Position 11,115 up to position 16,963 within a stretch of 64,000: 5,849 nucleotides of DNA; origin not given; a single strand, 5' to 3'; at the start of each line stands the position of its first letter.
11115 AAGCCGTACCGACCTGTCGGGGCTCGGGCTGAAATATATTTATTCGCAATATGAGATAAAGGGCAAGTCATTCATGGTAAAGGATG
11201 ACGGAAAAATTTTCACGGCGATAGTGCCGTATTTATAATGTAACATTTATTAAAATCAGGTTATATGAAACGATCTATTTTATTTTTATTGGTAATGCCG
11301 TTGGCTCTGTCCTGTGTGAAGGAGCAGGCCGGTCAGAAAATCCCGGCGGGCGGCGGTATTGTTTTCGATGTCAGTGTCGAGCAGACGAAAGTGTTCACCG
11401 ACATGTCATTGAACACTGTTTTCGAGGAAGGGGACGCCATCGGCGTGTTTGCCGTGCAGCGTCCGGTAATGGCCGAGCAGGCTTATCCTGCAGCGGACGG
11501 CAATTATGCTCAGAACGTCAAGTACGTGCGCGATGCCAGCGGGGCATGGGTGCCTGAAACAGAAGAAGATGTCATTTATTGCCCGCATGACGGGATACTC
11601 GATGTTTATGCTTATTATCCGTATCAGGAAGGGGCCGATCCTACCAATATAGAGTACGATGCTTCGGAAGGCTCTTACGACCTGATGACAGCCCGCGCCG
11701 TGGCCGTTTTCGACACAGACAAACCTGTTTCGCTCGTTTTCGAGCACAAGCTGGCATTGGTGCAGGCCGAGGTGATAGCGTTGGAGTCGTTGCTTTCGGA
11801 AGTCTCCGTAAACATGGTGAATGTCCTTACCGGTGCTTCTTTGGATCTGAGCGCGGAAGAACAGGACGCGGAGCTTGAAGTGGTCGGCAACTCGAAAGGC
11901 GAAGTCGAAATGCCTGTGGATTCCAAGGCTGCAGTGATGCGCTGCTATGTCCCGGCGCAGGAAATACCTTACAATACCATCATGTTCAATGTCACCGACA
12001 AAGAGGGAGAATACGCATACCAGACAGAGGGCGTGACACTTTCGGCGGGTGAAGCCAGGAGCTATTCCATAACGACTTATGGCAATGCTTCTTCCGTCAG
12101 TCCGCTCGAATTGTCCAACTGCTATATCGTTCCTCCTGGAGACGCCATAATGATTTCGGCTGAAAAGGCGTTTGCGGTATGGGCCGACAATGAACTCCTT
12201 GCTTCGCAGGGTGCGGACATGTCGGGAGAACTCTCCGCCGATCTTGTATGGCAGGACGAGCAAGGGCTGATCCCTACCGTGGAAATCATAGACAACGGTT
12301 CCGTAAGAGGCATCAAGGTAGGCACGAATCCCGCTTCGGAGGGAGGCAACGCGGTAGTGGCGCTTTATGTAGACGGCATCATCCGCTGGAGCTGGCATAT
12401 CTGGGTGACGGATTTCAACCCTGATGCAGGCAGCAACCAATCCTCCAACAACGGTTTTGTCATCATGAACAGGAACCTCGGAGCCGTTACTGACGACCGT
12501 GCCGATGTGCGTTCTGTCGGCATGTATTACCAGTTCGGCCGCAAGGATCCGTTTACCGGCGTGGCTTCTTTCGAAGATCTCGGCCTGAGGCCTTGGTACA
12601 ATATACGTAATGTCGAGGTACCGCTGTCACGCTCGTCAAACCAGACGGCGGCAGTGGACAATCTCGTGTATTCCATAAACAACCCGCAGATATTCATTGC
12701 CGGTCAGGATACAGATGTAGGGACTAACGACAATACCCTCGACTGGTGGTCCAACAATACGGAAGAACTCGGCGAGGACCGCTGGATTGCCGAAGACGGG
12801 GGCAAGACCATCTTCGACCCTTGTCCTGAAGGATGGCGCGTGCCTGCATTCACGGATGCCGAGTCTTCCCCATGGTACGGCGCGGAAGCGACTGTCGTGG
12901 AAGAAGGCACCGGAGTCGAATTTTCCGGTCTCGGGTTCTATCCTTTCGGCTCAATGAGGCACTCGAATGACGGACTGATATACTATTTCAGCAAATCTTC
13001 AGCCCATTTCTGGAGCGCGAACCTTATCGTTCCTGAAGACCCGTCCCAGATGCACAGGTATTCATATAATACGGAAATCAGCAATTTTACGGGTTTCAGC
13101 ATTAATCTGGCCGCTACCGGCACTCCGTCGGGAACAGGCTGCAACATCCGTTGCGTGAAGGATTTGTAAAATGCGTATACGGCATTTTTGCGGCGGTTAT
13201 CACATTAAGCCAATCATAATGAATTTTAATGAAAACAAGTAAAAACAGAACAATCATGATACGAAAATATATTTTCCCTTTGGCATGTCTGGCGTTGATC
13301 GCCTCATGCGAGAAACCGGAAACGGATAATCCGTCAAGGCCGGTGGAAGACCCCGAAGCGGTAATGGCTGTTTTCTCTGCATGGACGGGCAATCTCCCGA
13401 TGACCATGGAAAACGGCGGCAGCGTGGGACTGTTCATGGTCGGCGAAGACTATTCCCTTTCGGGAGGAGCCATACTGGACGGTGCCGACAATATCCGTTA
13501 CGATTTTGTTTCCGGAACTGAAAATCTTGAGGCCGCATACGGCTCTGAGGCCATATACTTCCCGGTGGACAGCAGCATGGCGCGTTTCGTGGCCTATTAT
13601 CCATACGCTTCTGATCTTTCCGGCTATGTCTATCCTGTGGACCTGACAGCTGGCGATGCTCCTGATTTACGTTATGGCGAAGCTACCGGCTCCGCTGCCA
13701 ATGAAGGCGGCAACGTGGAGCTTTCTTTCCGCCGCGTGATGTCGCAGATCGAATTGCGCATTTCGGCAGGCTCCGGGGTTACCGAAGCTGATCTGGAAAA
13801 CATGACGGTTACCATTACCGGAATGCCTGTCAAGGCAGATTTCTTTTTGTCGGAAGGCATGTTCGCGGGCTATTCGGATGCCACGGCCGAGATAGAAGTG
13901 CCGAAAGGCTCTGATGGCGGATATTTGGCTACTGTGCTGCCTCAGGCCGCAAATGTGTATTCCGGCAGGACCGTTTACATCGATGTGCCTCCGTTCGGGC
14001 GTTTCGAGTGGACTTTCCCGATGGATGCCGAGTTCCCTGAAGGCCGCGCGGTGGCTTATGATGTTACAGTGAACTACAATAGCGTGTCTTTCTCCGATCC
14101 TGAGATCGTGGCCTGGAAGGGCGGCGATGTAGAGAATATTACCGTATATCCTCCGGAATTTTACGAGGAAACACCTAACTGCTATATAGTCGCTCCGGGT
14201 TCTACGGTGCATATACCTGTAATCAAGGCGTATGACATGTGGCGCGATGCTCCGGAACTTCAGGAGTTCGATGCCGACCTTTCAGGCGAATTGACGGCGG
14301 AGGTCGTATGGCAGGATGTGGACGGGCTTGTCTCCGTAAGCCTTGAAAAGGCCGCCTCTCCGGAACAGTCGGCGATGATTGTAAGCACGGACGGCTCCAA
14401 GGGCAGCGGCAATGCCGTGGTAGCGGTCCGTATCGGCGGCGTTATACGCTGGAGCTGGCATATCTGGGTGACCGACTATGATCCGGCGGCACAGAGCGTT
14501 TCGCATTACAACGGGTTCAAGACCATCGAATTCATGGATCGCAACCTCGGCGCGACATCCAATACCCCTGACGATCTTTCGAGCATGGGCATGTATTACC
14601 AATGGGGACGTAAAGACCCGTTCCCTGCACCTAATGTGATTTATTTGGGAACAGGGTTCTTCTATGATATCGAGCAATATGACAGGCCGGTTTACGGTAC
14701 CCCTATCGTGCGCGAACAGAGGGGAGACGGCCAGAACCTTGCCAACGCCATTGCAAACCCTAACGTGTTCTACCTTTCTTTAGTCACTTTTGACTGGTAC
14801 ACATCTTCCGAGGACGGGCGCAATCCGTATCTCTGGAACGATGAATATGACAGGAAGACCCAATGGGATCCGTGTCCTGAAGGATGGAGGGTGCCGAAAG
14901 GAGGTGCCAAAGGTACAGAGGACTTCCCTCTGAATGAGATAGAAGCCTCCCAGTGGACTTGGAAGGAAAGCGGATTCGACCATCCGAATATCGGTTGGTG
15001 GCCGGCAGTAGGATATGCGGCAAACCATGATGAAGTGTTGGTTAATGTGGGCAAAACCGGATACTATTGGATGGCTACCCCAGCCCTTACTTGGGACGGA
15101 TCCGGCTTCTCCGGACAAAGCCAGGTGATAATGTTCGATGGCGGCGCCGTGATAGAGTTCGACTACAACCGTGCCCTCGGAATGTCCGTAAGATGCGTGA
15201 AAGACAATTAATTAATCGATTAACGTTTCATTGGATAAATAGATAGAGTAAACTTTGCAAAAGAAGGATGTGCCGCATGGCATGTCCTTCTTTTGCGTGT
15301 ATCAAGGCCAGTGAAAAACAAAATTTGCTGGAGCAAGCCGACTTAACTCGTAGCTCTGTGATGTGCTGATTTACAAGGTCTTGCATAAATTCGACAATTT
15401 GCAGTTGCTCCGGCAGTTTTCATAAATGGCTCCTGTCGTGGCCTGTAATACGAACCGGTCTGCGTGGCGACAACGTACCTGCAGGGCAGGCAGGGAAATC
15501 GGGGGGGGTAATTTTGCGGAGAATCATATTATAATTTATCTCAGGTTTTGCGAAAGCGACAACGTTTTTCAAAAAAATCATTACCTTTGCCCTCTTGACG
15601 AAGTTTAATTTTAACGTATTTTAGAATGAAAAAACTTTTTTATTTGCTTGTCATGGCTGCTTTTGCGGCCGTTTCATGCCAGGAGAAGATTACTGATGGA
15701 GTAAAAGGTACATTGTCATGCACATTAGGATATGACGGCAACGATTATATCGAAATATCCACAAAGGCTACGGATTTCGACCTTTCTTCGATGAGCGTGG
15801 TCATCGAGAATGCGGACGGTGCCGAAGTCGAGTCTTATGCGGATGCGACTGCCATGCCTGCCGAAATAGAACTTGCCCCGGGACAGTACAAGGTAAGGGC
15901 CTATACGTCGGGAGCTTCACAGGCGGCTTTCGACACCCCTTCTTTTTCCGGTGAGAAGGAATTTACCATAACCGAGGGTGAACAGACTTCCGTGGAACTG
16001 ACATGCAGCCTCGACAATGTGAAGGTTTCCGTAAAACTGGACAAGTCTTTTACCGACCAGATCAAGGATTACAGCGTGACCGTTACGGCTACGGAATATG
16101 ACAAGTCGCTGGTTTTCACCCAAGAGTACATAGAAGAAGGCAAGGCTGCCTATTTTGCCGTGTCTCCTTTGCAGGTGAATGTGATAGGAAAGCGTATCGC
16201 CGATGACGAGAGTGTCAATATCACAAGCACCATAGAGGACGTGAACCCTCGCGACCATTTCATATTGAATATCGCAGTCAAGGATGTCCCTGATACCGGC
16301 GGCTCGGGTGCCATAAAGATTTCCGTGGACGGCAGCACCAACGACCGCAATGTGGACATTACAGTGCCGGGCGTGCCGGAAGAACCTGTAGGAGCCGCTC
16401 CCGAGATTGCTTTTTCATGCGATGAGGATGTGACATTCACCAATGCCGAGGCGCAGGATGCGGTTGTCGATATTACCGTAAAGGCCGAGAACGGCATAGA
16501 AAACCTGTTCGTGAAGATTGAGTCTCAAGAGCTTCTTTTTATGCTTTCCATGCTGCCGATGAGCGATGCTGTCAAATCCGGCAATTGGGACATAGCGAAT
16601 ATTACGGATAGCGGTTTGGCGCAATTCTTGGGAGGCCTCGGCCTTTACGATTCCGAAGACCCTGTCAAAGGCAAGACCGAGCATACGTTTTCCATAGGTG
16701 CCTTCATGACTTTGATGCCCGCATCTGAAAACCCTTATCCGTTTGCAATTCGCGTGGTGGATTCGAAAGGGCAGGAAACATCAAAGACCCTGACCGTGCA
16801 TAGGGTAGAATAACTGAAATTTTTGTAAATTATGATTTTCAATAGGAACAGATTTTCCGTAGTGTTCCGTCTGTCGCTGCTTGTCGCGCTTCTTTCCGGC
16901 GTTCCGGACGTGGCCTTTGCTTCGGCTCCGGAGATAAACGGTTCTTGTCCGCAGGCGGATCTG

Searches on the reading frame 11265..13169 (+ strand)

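Call 60: search_protein_families(library=pfam, proteins=[window:11265-13169:+], max_evalue=0.00001)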
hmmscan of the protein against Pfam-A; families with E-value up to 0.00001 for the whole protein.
window:11265-13169:+ (634 aa): 1 family
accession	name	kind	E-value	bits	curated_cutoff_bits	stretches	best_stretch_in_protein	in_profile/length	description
PF13149.12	Mfa_like_1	-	2.2e-26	93.8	27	1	50-272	5-232/246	Fimbrillin-like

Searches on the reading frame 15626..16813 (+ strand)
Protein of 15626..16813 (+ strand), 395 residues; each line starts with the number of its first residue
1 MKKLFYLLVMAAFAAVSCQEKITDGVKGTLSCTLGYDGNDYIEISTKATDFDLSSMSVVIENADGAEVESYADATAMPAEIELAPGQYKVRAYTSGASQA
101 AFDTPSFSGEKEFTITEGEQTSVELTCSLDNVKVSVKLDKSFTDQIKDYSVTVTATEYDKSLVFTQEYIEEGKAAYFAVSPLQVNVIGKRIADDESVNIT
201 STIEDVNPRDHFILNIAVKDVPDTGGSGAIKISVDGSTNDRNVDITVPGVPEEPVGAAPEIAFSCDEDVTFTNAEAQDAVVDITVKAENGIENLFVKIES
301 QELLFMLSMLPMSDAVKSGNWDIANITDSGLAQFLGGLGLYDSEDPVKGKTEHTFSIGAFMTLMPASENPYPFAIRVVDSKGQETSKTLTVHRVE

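Call 71: find_encoding_contigs(protein=window:15626-16813:+, flank=1200, max_places=10)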
Protein window:15626-16813:+ (395 aa): 16 contigs read that carry it; 8 places shown.
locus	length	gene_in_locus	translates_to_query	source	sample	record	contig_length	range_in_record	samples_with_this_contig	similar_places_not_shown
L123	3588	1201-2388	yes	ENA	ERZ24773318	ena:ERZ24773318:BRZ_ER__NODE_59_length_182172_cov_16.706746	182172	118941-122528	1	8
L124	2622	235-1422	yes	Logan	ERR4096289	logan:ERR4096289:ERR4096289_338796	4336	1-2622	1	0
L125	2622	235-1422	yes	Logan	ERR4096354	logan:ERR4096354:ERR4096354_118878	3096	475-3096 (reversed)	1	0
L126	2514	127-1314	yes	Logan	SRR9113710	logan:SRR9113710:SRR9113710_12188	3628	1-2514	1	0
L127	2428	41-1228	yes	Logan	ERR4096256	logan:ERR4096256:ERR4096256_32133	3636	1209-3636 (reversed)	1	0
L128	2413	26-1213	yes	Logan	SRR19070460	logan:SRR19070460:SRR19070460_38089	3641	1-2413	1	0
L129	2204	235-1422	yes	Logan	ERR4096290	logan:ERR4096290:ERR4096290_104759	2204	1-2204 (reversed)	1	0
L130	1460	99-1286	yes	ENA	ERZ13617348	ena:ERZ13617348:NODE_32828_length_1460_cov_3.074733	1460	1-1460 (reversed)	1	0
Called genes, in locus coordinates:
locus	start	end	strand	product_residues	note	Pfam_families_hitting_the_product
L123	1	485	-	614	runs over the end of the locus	PF02518:HATPase_c (weak), PF00204:DNA_gyraseB, PF01751:Toprim, PF00986:DNA_gyraseB_C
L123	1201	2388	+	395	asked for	PF14900:DUF4493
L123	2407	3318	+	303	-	-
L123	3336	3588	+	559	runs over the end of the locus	PF13201:PCMD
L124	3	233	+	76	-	?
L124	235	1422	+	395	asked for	PF14900:DUF4493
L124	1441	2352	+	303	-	-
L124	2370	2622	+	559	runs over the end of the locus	PF13201:PCMD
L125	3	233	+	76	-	?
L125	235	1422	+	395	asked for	PF14900:DUF4493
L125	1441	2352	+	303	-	-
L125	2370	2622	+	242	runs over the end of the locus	?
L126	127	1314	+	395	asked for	PF14900:DUF4493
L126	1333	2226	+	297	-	-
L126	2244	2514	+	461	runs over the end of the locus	?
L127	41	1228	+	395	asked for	PF14900:DUF4493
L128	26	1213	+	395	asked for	PF14900:DUF4493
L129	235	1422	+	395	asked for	PF14900:DUF4493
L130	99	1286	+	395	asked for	PF14900:DUF4493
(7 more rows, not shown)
